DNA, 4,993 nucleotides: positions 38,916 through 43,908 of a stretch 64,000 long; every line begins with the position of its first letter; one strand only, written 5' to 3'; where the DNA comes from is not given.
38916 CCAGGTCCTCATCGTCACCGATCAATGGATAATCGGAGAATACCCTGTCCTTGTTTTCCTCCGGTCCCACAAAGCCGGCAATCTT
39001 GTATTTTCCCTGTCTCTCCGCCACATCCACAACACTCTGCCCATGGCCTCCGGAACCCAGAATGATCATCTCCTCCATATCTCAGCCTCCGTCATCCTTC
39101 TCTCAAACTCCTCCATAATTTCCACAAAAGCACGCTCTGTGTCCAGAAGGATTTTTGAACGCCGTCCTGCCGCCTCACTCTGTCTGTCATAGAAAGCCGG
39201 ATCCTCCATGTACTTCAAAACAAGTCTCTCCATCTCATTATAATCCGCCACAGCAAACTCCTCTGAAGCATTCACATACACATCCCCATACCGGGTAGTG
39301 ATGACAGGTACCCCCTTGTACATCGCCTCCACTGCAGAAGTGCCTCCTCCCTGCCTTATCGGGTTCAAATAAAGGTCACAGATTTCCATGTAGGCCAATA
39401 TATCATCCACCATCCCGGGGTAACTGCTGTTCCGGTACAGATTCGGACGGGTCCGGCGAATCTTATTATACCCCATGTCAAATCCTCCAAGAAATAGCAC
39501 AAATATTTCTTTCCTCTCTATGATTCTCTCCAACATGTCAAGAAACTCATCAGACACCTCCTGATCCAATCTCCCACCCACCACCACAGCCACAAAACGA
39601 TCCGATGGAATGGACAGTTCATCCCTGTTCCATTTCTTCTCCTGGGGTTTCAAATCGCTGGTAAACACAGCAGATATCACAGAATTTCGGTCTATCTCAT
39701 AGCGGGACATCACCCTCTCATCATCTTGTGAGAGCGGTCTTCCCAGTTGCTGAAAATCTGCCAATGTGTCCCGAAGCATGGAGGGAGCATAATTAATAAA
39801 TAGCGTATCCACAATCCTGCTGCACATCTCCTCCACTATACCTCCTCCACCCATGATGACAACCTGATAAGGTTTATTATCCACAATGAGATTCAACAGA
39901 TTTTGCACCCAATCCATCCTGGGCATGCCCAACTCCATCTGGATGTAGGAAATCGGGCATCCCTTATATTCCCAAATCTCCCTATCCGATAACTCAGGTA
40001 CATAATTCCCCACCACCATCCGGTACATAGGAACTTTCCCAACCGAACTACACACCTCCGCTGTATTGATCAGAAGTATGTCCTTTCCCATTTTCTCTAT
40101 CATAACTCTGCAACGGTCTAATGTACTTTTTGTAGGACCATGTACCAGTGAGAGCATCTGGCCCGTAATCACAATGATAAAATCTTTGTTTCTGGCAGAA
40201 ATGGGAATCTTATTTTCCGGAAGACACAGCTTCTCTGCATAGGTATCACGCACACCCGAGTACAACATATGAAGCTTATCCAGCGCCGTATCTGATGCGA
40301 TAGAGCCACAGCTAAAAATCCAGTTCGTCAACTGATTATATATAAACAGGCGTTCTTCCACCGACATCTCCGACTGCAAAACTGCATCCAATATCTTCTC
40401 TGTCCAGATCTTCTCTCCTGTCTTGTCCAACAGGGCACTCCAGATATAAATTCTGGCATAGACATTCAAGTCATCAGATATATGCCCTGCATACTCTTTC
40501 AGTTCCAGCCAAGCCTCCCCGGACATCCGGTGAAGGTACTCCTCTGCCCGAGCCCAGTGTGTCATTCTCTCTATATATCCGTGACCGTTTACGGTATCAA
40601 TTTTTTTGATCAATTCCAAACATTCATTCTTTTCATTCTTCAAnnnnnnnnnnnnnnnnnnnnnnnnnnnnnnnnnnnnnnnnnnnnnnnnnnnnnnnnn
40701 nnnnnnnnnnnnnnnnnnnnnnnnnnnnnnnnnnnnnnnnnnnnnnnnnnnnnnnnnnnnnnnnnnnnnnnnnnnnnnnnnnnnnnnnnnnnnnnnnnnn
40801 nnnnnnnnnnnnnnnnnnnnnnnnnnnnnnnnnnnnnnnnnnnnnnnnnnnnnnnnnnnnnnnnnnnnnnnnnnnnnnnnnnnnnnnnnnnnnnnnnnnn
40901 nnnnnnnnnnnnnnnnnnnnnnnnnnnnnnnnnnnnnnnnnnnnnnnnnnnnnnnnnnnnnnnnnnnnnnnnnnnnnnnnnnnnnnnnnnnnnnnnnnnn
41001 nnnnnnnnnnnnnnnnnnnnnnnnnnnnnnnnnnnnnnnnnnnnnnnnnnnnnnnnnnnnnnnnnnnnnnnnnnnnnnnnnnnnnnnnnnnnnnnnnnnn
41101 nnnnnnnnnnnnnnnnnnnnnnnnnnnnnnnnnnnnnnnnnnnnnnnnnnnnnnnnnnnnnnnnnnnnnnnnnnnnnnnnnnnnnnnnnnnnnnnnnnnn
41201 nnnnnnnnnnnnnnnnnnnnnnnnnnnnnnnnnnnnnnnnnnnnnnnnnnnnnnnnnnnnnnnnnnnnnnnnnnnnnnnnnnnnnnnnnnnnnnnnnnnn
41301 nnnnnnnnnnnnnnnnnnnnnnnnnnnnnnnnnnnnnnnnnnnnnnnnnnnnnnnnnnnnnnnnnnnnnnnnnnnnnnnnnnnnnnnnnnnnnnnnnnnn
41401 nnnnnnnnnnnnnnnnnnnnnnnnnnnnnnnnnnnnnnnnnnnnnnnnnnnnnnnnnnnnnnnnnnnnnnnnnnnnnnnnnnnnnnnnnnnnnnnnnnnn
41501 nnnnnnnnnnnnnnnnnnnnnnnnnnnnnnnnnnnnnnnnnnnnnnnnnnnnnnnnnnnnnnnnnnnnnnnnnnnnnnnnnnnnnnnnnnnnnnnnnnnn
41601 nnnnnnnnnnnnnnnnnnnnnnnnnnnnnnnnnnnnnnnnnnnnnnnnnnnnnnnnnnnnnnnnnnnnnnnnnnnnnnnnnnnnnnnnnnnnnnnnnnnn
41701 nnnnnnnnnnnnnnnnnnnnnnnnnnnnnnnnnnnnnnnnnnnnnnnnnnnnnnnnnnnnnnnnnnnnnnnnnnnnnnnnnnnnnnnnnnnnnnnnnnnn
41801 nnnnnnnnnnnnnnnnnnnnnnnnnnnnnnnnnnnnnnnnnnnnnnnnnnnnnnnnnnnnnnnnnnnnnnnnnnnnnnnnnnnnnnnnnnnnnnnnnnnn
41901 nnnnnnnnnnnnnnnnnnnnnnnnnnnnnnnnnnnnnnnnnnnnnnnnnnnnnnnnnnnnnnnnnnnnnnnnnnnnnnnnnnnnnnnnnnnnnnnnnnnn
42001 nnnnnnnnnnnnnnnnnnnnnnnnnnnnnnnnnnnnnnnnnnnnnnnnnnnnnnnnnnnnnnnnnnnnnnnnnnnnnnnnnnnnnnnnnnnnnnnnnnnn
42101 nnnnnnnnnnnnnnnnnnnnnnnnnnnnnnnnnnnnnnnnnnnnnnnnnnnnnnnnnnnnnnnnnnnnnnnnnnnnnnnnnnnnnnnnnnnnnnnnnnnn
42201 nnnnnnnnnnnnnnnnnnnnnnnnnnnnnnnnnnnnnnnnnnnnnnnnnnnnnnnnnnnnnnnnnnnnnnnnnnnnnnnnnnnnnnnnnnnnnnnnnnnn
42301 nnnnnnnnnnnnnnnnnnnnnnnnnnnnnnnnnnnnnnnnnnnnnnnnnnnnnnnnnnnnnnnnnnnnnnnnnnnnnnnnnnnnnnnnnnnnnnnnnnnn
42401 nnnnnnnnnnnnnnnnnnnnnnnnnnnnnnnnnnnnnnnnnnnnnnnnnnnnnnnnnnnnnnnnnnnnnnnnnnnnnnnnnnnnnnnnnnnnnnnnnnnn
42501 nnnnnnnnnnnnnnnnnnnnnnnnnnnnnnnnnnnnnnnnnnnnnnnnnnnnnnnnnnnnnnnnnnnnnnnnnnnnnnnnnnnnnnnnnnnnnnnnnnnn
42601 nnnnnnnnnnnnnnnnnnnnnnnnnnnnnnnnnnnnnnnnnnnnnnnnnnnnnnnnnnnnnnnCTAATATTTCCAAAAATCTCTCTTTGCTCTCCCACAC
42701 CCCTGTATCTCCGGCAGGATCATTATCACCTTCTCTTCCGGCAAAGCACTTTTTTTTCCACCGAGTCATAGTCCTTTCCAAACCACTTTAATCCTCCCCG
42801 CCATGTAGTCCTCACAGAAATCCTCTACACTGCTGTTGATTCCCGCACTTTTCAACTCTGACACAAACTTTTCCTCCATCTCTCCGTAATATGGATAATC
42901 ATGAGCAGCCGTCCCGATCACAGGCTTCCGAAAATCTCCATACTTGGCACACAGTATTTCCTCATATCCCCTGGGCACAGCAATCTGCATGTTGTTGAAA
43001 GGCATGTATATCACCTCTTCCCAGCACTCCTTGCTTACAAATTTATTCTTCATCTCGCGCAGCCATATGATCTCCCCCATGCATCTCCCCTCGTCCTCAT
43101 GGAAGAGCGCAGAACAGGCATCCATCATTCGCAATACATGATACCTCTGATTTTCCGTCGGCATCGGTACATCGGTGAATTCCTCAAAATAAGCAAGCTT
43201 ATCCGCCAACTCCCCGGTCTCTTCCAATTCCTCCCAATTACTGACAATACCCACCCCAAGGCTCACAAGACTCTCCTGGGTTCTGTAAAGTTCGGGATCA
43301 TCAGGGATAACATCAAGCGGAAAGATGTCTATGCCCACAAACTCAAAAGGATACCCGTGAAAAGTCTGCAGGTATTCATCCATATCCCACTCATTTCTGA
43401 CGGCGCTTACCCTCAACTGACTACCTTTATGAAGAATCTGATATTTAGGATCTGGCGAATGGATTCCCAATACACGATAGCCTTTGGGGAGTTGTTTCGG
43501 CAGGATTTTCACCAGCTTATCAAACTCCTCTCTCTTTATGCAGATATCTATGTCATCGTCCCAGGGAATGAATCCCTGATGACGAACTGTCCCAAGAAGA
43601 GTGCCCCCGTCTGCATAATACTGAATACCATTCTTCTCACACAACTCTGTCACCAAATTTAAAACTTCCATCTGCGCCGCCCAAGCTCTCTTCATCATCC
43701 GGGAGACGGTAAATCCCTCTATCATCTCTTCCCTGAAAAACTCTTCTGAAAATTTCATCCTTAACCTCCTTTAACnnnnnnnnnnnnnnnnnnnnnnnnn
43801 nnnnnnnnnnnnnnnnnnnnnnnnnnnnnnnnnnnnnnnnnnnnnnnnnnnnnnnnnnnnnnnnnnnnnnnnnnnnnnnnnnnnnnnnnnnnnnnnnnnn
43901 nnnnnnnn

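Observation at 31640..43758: LicC-like cytidylyltransferase + PLP enzyme + LicD + soluble AP-fold enzyme inside a nonulosonate operon: predicted phospho- or phosphono-linked amine decoration of the flagellar glycan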

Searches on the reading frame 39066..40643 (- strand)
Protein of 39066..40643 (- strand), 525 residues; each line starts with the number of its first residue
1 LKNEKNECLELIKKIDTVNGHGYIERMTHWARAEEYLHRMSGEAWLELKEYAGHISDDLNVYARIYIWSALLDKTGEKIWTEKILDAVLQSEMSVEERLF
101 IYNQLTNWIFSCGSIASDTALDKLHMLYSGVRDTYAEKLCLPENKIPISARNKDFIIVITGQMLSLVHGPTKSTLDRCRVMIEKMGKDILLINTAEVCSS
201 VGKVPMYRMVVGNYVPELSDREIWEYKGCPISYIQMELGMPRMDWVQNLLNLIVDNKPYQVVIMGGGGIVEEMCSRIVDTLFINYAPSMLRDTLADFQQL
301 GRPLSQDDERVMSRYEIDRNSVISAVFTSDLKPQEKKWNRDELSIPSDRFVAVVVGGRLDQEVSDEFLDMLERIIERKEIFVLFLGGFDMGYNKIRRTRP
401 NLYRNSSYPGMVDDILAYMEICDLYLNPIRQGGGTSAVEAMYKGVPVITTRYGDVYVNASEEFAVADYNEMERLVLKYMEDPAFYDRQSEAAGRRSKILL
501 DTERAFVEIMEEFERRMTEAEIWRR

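Call 4: search_protein_families(library=pfam, proteins=[window:39066-40643:-])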
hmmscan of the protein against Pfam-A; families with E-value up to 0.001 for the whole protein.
window:39066-40643:- (525 aa): 2 families
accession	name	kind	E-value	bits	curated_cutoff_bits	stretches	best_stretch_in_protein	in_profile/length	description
PF13692.12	Glyco_trans_1_4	-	1.8e-10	41.6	27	1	354-479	5-140/142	Glycosyl transferases group 1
PF00534.26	Glycos_transf_1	-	7.4e-09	35.8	26.4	1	339-492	5-169/172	Glycosyl transferases group 1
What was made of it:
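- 39066..40643 (-): GT1 glycosyltransferase (525 aa) that co-travels with the AP-fold gene. Glyco_trans_1_4 and Glycos_transf_1 (call 4).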

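Call 6: search_protein_families(library=ncbifam, proteins=[window:39066-40643:-], max_evalue=0.01)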
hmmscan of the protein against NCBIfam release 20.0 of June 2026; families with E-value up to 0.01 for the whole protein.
window:39066-40643:- (525 aa): 4 families
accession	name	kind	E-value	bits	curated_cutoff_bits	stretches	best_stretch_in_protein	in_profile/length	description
NF047684.1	TeichurnBiosyTuaC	equivalog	4.7e-05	22.5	550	1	333-455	203-324/391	teichuronic acid biosynthesis protein TuaC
TIGR03088.1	stp2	hypoth_equivalog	0.0014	17.7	409.05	1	407-494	258-351/374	TIGR03088 family PEP-CTERM/XrtA system glycosyltransferase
TIGR03999.1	thiol_BshA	equivalog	0.0016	17.5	273.7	1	367-504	217-361/375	N-acetyl-alpha-D-glucosaminyl L-malate synthase BshA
TIGR04348.1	TIGR04348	equivalog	0.0076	15.3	300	0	346-498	134-294/310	selenoneine biosynthesis selenosugar synthase SenB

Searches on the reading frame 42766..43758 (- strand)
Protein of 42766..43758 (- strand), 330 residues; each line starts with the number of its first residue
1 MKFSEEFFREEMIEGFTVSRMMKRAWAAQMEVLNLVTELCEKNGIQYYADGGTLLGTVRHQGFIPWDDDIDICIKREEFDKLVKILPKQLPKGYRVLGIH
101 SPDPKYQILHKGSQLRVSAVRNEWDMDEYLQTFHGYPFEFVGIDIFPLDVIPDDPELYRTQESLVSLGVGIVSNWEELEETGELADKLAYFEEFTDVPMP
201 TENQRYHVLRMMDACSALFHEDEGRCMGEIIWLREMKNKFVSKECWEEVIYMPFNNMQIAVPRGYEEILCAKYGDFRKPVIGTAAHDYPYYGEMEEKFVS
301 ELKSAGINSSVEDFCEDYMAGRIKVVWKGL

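Call 5: search_protein_families(library=pfam, proteins=[window:42766-43758:-])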
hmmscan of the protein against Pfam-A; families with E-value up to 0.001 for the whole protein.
window:42766-43758:- (330 aa): 1 family
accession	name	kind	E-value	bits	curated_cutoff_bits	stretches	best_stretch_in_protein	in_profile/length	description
PF04991.19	LicD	-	2.6e-35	123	22.6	1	40-274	1-227/227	LicD family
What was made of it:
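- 42766..43758 (-): LicD-family phosphotransferase (330 aa, soluble); predicted to transfer the phospho-amine from the CDP donor to the glycan. Pfam LicD 123 bits (call 5).
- Checked: LicD, 42766-43758 (-): Pfam LicD 2.6e-35, 123 bits (call 5).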

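Call 6: search_protein_families(library=ncbifam, proteins=[window:42766-43758:-], max_evalue=0.01)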
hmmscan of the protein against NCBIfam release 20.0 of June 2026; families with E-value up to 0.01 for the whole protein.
window:42766-43758:- (330 aa): 1 family
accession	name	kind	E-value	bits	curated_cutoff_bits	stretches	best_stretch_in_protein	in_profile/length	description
NF045866.1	GGPL_Ptran_Mf1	equivalog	3.8e-23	82.8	225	2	29-90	5-66/240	diacylglycerol cholinephosphotransferase Mf1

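Call 54: search_solved_structures(query=window:42766-43758:-, max_evalue=0.1, show_alignments=2)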
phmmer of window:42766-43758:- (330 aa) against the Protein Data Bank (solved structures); distinct sequences matched with E-value up to 0.1: 1.
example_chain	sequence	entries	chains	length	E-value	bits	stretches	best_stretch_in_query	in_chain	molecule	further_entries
6kaj_A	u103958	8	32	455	1.1e-06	30.9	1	30-79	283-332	Fukutin-related protein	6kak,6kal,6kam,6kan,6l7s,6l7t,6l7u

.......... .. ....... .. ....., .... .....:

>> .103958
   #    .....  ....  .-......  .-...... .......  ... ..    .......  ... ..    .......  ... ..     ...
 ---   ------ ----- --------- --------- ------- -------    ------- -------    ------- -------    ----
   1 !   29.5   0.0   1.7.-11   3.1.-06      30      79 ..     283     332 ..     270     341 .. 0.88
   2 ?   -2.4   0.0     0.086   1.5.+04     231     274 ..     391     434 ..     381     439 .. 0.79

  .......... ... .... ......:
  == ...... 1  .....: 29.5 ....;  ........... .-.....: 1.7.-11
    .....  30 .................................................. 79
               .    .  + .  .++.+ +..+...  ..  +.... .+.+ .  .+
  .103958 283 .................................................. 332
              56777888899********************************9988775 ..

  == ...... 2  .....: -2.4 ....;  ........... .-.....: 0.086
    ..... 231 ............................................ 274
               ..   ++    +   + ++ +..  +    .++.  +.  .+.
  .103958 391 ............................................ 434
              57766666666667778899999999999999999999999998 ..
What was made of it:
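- On LicD family (PF04991): WDDDIDI aligns with FKRP's WDYDVDL (call 54)
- Checked: The WDDDIDI motif aligns to the FKRP catalytic domain (call 54).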
